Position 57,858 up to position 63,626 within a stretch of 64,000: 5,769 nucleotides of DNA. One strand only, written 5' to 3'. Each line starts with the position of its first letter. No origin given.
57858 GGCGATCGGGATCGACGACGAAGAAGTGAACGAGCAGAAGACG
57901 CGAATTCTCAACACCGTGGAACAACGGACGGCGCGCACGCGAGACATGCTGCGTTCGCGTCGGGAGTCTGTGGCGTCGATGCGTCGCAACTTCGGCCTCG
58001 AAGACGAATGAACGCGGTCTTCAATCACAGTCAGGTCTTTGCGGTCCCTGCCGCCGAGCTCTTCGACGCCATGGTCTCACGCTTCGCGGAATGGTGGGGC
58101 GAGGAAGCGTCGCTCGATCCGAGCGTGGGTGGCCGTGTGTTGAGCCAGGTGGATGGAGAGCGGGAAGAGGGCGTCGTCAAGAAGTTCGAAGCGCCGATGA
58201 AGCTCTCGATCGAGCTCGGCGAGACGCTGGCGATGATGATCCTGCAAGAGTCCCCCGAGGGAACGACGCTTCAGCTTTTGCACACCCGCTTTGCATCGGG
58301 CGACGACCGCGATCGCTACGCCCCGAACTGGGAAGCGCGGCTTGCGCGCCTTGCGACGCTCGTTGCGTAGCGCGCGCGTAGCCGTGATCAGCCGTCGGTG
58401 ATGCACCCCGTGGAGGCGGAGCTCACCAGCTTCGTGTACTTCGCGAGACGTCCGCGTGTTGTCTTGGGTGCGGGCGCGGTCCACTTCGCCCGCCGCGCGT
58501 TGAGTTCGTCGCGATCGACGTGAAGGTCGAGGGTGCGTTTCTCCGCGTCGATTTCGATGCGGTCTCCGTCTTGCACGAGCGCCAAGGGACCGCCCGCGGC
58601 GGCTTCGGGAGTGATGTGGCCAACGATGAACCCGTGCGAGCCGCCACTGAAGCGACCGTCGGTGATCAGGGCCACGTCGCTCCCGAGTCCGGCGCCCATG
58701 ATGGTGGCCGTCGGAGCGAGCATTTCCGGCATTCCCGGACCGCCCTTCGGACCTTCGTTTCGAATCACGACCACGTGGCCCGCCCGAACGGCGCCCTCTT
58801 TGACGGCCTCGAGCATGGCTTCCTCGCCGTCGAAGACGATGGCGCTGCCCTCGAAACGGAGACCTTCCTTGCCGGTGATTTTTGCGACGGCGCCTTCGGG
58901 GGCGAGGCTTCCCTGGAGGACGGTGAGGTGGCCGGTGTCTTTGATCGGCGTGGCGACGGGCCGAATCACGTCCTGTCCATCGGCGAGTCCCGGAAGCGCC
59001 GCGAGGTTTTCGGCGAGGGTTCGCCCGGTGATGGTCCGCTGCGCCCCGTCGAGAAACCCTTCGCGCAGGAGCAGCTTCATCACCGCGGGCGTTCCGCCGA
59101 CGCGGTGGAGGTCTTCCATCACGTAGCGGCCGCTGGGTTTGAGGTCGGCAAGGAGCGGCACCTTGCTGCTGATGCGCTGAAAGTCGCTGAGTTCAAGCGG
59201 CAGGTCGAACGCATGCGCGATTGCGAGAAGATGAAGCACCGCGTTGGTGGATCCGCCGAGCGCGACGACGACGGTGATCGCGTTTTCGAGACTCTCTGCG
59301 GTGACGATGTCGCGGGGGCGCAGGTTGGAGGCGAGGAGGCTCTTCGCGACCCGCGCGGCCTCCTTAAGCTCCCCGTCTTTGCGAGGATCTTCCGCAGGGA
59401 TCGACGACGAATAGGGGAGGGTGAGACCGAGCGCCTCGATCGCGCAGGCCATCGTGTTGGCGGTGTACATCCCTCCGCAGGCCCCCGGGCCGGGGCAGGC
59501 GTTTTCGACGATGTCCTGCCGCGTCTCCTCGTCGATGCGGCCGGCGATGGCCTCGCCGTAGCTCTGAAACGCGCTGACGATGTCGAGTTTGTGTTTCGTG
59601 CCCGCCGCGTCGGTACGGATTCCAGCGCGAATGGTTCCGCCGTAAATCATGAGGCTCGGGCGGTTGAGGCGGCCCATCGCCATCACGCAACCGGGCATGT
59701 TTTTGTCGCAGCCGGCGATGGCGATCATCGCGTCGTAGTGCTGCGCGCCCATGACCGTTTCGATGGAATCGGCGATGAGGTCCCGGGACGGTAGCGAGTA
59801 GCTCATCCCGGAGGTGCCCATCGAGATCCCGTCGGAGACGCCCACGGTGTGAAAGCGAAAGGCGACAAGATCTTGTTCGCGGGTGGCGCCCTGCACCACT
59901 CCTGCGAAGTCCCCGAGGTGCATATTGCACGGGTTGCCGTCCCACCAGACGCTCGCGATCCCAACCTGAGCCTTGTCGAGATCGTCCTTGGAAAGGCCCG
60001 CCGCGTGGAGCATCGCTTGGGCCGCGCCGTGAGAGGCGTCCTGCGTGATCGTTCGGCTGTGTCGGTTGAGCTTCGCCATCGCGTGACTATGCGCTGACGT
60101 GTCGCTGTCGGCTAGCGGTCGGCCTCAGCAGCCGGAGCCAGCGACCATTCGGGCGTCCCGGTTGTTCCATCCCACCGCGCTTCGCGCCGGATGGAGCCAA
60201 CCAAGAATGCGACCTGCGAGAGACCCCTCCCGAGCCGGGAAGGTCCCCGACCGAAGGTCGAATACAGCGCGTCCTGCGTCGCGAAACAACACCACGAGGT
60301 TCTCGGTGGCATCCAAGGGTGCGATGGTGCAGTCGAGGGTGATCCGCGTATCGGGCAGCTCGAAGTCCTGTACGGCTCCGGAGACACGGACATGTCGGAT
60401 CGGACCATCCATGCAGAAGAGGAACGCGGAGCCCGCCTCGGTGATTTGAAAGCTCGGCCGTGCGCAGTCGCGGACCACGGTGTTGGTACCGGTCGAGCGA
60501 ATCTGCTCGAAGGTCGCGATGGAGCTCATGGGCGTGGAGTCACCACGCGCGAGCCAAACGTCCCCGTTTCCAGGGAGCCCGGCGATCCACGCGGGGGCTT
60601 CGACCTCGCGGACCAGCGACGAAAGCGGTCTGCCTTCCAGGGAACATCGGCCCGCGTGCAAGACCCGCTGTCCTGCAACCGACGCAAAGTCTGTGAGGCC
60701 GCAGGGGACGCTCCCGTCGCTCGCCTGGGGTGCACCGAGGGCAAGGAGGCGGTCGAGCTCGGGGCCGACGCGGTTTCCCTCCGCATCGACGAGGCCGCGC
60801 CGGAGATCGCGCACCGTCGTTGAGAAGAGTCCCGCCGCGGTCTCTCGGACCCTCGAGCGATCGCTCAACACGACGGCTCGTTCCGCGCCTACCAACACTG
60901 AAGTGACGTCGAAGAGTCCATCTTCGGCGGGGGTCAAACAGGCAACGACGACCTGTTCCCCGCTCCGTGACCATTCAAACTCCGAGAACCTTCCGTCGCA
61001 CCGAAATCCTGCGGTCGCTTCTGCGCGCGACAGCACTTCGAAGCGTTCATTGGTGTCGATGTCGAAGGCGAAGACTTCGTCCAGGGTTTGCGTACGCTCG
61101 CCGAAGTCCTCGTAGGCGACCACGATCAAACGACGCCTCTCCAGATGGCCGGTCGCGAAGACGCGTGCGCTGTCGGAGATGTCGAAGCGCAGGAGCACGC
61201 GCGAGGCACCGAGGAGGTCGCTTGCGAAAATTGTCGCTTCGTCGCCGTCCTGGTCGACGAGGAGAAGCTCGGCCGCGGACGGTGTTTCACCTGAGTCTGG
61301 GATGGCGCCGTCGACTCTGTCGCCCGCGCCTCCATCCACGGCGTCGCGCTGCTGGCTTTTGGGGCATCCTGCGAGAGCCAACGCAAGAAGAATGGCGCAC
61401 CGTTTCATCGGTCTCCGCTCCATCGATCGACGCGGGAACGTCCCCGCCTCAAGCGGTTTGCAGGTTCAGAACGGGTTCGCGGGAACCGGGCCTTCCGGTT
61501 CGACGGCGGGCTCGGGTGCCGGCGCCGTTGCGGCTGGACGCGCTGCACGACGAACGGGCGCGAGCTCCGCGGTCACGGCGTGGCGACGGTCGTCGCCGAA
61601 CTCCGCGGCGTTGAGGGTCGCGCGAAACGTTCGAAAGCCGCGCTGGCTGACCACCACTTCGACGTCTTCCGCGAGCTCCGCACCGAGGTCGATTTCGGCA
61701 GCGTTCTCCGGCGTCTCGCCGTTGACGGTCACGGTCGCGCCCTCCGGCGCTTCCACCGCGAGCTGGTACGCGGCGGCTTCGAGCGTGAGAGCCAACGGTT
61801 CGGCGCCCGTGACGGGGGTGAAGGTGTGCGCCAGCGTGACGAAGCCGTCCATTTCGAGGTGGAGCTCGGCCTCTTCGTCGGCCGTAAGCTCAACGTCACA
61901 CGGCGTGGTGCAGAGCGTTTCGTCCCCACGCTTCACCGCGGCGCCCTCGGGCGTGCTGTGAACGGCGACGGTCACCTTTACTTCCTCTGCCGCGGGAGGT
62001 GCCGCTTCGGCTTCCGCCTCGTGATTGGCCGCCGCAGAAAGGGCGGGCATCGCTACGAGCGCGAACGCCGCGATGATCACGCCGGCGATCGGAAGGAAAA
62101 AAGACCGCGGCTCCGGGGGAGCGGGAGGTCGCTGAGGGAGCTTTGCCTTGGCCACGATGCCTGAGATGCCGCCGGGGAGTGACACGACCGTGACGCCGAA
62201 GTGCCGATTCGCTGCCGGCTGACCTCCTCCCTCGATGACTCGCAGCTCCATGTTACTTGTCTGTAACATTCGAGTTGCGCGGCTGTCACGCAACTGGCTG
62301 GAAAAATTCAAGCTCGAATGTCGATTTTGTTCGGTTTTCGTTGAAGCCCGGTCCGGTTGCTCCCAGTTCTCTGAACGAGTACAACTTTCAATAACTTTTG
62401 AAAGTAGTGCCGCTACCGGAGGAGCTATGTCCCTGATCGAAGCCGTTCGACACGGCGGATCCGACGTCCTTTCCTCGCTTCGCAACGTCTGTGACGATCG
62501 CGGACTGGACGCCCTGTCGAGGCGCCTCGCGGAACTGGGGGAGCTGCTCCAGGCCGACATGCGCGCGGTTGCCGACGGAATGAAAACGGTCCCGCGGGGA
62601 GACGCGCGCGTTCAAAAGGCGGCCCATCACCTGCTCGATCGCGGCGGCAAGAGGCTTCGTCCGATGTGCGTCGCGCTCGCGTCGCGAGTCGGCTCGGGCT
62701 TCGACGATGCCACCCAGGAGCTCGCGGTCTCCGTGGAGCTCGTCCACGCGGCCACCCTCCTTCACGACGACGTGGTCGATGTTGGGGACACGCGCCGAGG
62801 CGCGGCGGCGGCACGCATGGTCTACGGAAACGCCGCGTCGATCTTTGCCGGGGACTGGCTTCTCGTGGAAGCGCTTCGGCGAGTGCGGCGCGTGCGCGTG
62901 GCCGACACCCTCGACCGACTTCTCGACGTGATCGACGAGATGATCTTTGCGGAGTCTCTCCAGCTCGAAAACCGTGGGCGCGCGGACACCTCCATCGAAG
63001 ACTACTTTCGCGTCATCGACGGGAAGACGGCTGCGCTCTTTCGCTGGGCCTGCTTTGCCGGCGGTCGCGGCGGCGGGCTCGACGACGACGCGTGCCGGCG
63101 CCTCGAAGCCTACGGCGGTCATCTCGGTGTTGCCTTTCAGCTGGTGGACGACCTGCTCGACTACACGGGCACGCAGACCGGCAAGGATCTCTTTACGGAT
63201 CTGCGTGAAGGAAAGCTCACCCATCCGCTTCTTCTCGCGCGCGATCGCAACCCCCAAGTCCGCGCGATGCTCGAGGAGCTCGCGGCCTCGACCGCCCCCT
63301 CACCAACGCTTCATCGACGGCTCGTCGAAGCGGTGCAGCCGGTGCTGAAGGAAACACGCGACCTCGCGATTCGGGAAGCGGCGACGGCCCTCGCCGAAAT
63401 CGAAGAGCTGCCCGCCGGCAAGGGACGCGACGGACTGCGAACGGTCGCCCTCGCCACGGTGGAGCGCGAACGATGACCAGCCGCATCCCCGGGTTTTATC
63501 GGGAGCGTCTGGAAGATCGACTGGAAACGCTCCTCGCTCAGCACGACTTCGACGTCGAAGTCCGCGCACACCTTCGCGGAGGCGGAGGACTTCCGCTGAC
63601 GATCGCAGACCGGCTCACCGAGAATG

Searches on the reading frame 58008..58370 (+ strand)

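Call 59: search_protein_families(library=pfam, proteins=[window:58008-58370:+], max_evalue=0.0001)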
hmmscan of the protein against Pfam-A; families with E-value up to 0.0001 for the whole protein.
window:58008-58370:+ (120 aa): 1 family
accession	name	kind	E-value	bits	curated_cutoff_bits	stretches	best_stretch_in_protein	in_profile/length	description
PF08327.17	AHSA1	-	6.8e-08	33.2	22.1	1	13-119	2-124/125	Activator of Hsp90 ATPase homolog 1-like protein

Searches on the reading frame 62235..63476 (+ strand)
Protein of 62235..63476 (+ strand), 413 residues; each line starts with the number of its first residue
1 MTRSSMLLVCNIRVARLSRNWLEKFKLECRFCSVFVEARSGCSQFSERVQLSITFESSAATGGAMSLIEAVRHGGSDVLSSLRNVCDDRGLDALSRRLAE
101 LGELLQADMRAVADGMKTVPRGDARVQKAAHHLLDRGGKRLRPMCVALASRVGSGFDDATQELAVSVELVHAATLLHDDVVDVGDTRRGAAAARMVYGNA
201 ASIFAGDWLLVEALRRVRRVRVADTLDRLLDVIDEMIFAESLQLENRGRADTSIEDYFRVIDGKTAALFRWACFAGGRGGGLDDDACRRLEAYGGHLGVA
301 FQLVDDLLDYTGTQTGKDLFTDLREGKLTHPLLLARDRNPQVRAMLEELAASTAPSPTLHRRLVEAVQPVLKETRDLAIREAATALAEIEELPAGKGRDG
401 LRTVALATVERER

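Call 59: search_protein_families(library=pfam, proteins=[window:62235-63476:+], max_evalue=0.0001)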
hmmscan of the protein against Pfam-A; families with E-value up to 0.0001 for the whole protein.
window:62235-63476:+ (413 aa): 1 family
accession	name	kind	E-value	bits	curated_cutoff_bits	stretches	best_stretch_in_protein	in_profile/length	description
PF00348.22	polyprenyl_synt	-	3.8e-56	190.5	27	1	125-356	3-240/251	Polyprenyl synthetase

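Call 61: search_protein_families(library=ncbifam, proteins=[window:62235-63476:+], max_evalue=0.00001)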
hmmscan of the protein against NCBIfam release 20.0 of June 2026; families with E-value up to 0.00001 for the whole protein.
window:62235-63476:+ (413 aa): 16 families
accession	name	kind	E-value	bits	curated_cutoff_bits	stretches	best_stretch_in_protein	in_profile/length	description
TIGR02748.1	GerC3_HepT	equivalog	1.9e-51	175.1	456.55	1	98-407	2-313/319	heptaprenyl diphosphate synthase component II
NF045628.1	HxpDPsynlarge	equivalog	2.2e-51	174.8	500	1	117-405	13-303/311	hexaprenyl-diphosphate synthase large subunit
NF008140.0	PRK10888.1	equivalog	1.5e-50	172.3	412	1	99-412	4-322/323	octaprenyl diphosphate synthase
NF041169.1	f2_encap_cargo4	exception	2.1e-46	158.7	450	1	131-412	43-333/334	family 2 encapsulin nanocompartment cargo protein polyprenyl transferase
TIGR02749.1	prenyl_cyano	equivalog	2.3e-45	155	383.2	1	100-411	5-320/322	solanesyl diphosphate synthase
NF042417.1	NPPPS_Mycobact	equivalog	3.5e-41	141.3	600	1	116-411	33-333/335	nonaprenyl/(2E,6E)-farnesyl/geranylgeranyl diphosphat synthase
NF041003.1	GGPP_syn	equivalog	4.8e-39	134.3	500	1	111-411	12-324/326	geranylgeranyl diphosphate synthase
NF040698.1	IdsA_Meth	equivalog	3.8e-37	128.2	468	1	125-411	29-326/328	short chain isoprenyl diphosphate synthase IdsA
NF045485.1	FPPsyn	subfamily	6.5e-33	114.1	275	1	123-351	22-263/288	farnesyl diphosphate synthase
NF045685.1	GGPPSynCrtE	equivalog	5.8e-30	104.3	460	1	125-341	29-258/293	geranylgeranyl diphosphate synthase CrtE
NF045549.1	GGPPsyn_IdsB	equivalog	1.8e-29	102.9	475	1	136-358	63-291/346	geranylgeranyl diphosphate synthase IdsB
NF040627.1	GFPS_Meth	equivalog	3e-29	102.4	600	1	122-318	24-218/285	geranylfarnesyl diphosphate synthase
NF040789.2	gerfarn_diphsyn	equivalog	1.1e-27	97.1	560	1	125-412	33-344/345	geranylfarnesyl diphosphate synthase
NF040936.1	hexpp_archaea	equivalog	3.9e-20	72.3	400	1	136-316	39-211/275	hexaprenyl pyrophosphate synthase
NF007877.0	PRK10581.1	equivalog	2.6e-19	69.5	321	1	111-339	17-259/299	(2E,6E)-farnesyl diphosphate synthase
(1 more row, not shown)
